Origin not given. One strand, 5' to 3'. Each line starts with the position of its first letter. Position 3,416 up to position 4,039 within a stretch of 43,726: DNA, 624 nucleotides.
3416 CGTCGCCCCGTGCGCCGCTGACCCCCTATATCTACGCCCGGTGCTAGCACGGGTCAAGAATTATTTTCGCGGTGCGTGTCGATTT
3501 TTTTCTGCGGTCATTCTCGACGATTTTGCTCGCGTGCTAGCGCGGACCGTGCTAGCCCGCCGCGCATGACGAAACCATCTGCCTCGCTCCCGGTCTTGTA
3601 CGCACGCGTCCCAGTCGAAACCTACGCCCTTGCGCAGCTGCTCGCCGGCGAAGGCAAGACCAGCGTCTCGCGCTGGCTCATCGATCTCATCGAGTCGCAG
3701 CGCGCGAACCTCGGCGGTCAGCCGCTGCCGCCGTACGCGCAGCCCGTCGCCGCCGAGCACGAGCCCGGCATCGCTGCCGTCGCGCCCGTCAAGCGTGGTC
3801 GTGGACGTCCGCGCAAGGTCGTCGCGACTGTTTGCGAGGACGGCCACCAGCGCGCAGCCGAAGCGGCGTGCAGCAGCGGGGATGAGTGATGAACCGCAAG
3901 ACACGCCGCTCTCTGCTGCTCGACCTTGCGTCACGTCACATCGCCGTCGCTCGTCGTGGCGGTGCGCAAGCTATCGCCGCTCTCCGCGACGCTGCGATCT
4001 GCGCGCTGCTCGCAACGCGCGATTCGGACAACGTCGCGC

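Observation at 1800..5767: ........(A/G)C motif marks every intergenic control region of the early region and recurs in three late genes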

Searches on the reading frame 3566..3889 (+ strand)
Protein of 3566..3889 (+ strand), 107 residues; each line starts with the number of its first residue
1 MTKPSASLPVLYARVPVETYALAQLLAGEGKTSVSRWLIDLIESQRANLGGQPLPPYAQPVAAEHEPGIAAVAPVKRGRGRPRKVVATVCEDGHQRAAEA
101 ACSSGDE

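Call 11: search_protein_families(library=pfam, max_evalue=0.01, proteins=[window:3566-3889:+])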
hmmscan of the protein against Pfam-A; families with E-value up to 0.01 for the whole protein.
window:3566-3889:+ (107 aa): 1 family
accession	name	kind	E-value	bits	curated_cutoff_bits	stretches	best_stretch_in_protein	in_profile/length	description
PF02178.24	AT_hook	-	0.0094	16.1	17.4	0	76-85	1-10/13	AT hook motif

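Call 12: search_protein_families(library=phrogs, max_evalue=0.01, proteins=[window:3566-3889:+])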
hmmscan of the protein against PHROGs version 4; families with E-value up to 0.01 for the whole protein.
window:3566-3889:+ (107 aa): 0 families

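Call 42: find_related_loci(query=A4, collection=viral_contigs, flank=4000)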
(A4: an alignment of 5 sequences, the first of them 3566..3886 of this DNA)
Query A4 (107 aa) in viral_contigs; peptide patterns used: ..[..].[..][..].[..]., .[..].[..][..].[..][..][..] (x = any residue, [..] = any of these).
85 stretches matched a pattern; 11 encode a relative of the query (tblastn E <= 1e-3); 11 distinct loci.
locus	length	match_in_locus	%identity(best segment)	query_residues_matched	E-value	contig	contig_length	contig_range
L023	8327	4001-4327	84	1-107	3e-57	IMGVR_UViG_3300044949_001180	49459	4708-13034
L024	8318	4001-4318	76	1-107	3e-45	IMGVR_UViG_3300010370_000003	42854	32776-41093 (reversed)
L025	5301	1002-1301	68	1-107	1e-41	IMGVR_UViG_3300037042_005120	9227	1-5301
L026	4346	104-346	51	4-85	2e-17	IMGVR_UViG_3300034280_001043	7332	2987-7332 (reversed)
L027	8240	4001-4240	50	4-84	1e-16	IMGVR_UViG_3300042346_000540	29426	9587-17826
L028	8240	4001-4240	50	4-84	1e-16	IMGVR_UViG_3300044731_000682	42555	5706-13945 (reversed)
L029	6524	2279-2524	45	4-86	1e-15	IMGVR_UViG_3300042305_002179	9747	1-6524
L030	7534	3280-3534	47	4-89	2e-15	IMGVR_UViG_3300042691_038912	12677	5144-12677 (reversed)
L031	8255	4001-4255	47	4-89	2e-15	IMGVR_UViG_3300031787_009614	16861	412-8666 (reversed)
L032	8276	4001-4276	47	1-87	6e-15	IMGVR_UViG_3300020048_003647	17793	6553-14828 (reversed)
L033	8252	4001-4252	45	4-85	2e-14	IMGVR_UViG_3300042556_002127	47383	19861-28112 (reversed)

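Call 47: find_homologous_proteins(query=window:3566-3886:+, max_evalue=0.001)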
Query window:3566-3886:+ (107 aa): 60 proteins with E <= 0.001 among 86 candidates.
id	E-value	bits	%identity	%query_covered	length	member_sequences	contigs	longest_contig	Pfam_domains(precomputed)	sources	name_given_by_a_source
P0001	5.4e-63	228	100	100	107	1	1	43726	-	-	-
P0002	9.2e-55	201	91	100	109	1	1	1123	-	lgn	-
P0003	1.1e-53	198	91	100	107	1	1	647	-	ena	-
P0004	8.2e-53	195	85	100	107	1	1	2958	-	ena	-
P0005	2.1e-52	194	89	100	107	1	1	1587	-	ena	-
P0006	4.8e-50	186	83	100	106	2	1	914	-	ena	-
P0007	1.2e-49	185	86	100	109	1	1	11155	-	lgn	-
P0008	4.1e-49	183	82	100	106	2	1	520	-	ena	-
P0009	4.7e-49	183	82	100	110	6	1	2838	-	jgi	jgi:hypothetical protein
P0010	9.9e-48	179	77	100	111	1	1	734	-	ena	-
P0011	6.3e-44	166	76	100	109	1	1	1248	-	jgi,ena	-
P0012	1.1e-43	166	79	100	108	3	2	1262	-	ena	-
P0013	4.7e-42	160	77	100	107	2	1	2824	-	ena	-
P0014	6.5e-42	160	79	100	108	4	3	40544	-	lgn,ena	-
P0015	7.1e-42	160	78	100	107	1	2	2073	-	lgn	-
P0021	2.6e-39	152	77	100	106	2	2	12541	-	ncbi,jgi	jgi:hypothetical protein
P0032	1.6e-36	143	69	100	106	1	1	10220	-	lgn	-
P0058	6.6e-26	109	61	100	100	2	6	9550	-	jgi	jgi:hypothetical protein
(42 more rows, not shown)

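Call 50: find_encoding_contigs(protein=P0021, flank=6000, max_places=3)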
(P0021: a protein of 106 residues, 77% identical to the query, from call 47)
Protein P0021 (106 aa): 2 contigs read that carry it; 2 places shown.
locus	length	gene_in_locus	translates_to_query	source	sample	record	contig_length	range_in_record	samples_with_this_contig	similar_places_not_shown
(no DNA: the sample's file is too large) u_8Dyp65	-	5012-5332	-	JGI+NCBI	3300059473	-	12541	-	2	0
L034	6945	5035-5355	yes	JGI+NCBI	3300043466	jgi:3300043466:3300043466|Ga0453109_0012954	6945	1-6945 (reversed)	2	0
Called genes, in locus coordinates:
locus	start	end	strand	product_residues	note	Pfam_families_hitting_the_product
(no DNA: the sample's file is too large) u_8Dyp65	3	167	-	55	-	?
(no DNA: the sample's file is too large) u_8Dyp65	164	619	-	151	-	-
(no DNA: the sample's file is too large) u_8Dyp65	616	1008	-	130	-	-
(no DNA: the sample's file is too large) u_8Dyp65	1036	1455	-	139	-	PF00436:SSB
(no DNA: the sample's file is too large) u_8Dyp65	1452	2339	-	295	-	-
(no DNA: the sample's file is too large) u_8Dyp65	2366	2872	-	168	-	PF05565:Sipho_Gp157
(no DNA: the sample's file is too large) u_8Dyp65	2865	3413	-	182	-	-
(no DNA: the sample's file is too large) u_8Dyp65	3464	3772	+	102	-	-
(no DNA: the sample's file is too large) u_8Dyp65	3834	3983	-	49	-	-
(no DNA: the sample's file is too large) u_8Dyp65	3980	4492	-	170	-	-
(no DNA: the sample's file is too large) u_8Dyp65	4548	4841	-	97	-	-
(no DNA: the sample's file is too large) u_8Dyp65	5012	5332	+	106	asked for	-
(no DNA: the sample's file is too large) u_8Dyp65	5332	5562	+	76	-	-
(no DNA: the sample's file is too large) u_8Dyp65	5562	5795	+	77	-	-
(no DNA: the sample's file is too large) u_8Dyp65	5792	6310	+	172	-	-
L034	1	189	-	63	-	?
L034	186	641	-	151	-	-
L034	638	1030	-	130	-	-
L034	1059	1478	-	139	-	PF00436:SSB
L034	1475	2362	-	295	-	-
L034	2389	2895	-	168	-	PF05565:Sipho_Gp157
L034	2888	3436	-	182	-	-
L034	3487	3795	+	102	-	-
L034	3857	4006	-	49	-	-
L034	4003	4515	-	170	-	-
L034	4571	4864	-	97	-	-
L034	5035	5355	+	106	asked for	-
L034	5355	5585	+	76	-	-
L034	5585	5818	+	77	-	-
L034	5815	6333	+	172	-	-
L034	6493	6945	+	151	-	?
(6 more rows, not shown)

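Call 51: find_encoding_contigs(protein=P0032, flank=6000, max_places=3)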
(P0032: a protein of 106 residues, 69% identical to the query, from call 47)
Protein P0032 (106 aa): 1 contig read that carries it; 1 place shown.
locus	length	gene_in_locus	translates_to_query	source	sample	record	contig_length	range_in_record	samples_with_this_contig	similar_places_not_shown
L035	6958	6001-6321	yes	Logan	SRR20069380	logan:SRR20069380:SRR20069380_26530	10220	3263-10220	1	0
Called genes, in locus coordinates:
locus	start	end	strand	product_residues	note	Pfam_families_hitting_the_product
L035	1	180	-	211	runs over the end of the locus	PF05175:MTS (weak)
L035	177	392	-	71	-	-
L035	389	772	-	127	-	-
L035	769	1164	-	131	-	-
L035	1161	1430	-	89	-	-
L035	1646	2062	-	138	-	PF00436:SSB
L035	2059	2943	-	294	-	-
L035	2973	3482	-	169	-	PF05565:Sipho_Gp157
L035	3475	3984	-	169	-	-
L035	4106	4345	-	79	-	-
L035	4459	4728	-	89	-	-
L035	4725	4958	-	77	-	-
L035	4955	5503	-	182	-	-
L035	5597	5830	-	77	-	-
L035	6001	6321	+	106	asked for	-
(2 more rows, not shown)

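Call 56: predict_structure(alignment_id=A6)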
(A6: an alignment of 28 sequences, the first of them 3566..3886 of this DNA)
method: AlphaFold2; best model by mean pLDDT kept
length: 107 residues; sequences in the alignment: 28
mean_pLDDT: 58.0   pTM: 0.26
mean pLDDT of the five models: 58.0, 54.9, 54.3, 53.8, 53.3
residues with pLDDT >= 90: 0; 70-90: 15; 50-70: 69; < 50: 23
segments of 3 or more residues with pLDDT < 50: 62-74, 86-89
pLDDT, mean of each block of 10 residues (from residue 1): 56 65 67 69 69 59 45 49 53 51 53
secondary structure, 60 per line:
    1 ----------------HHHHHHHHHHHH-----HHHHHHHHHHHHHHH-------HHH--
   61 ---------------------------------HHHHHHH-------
elements in order: H17-28 H34-48 H94-100

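Call 57: search_solved_structures(query=A6, max_evalue=10, show_alignments=5)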
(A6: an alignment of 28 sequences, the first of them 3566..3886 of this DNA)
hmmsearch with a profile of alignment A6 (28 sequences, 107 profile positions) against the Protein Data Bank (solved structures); distinct sequences matched with E-value up to 10: 2.
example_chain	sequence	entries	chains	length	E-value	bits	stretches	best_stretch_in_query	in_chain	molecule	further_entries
1y9b_A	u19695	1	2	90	0.97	13.2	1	6-54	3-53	conserved hypothetical protein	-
7qep_N1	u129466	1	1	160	1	13.1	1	30-90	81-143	60S ribosomal protein L21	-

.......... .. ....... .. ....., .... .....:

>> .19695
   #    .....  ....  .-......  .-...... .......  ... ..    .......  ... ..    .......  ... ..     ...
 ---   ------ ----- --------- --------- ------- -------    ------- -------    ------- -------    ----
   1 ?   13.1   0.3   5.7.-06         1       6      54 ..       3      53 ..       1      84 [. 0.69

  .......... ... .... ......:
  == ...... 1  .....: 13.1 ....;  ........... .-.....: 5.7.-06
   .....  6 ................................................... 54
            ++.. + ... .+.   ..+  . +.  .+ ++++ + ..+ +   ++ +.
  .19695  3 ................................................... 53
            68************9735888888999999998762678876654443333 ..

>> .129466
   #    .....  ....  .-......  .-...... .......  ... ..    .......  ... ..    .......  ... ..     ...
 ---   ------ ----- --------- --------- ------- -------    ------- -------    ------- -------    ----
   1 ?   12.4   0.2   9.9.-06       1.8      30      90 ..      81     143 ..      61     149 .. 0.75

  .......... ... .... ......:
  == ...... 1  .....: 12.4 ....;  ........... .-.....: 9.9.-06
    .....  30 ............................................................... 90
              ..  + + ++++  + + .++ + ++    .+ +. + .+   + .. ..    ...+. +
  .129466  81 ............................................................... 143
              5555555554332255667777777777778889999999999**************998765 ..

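Call 60: find_encoding_contigs(protein=P0058, flank=5000, max_places=2)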
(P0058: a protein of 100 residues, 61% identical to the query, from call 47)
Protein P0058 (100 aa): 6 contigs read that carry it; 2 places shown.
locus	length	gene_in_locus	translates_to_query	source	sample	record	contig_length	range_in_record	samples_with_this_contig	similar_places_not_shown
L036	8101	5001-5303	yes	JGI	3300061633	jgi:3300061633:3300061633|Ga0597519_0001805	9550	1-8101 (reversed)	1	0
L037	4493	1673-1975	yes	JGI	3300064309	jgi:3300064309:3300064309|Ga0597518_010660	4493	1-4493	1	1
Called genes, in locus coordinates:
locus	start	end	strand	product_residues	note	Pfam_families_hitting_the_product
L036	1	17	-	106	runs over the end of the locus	-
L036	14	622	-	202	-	-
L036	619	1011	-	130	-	-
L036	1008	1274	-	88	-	-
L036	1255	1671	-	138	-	PF00436:SSB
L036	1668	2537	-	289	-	-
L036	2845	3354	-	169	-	PF05565:Sipho_Gp157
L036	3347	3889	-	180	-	-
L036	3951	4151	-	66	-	-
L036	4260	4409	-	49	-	-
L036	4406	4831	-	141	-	-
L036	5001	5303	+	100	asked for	-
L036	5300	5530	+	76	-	-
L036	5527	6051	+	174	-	-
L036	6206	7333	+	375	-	-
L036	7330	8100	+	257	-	?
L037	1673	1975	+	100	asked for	-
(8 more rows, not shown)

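Call 62: fold_search(model_id=the predicted structure, library=pdb)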
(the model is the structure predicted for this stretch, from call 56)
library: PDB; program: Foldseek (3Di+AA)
matches with E <= 10: 0; with E <= 0.001: 0
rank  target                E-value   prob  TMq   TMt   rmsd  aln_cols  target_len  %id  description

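Call 73: find_related_loci(query=A5, collection=genome_contigs, flank=6000)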
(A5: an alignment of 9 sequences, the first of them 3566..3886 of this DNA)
Query A5 (107 aa) in genome_contigs; peptide patterns used: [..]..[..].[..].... (x = any residue, [..] = any of these).
600 stretches matched a pattern (row limit reached: there are more); 2 encode a relative of the query (tblastn E <= 1e-3); 2 distinct loci.
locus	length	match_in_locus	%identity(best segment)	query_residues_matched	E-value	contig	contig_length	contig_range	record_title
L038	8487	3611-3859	43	30-84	3e-7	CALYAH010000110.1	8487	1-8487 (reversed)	MAG: uncultured Clostridia bacterium isolate E03__bin62 genome assembly, contig: E03__k127_2571465, whole genome shotgun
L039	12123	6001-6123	56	56-91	3e-6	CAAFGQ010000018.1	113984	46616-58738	MAG TPA_asm: Clostridia bacterium, isolate HGM13654, WGS project CAAFGQ010000000 data, contig: SRS143598_2_k99_13533, wh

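Call 95: search_protein_representatives(alignment_id=A6)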
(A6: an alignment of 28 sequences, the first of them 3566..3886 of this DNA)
Query: 28 sequences, 107 profile positions. Proteins with E-value up to 0.001 (for the whole library): 63; up to 1e-10: 7; up to 1e-30: 4. The best 63 are listed.
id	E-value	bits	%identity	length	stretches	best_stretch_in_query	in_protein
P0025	7.6e-50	184.0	-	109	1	1-106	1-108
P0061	2.1e-46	173.0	-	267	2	1-66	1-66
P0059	5.6e-32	126.6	-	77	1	1-83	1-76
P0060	1.4e-31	125.3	-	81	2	1-50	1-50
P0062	2.0e-17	79.8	-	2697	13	69-94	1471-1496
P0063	6.3e-13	65.3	-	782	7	68-89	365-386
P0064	3.8e-11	59.6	-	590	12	66-86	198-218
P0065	3.6e-10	56.4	-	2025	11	70-92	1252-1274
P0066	3.9e-10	56.3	-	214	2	4-87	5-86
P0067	1.2e-09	54.7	-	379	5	56-90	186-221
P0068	1.9e-09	54.1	-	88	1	3-47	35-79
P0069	3.8e-09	53.2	-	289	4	67-89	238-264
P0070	9.4e-09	51.9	-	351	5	69-92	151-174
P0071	2.1e-08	50.7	-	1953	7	59-93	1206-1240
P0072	5.0e-08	49.5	-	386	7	62-88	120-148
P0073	6.8e-08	49.1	-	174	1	1-89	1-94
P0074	1.1e-07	48.4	-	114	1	1-86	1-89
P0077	4.4e-07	46.5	-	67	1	3-47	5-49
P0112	2.7e-04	37.5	-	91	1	7-53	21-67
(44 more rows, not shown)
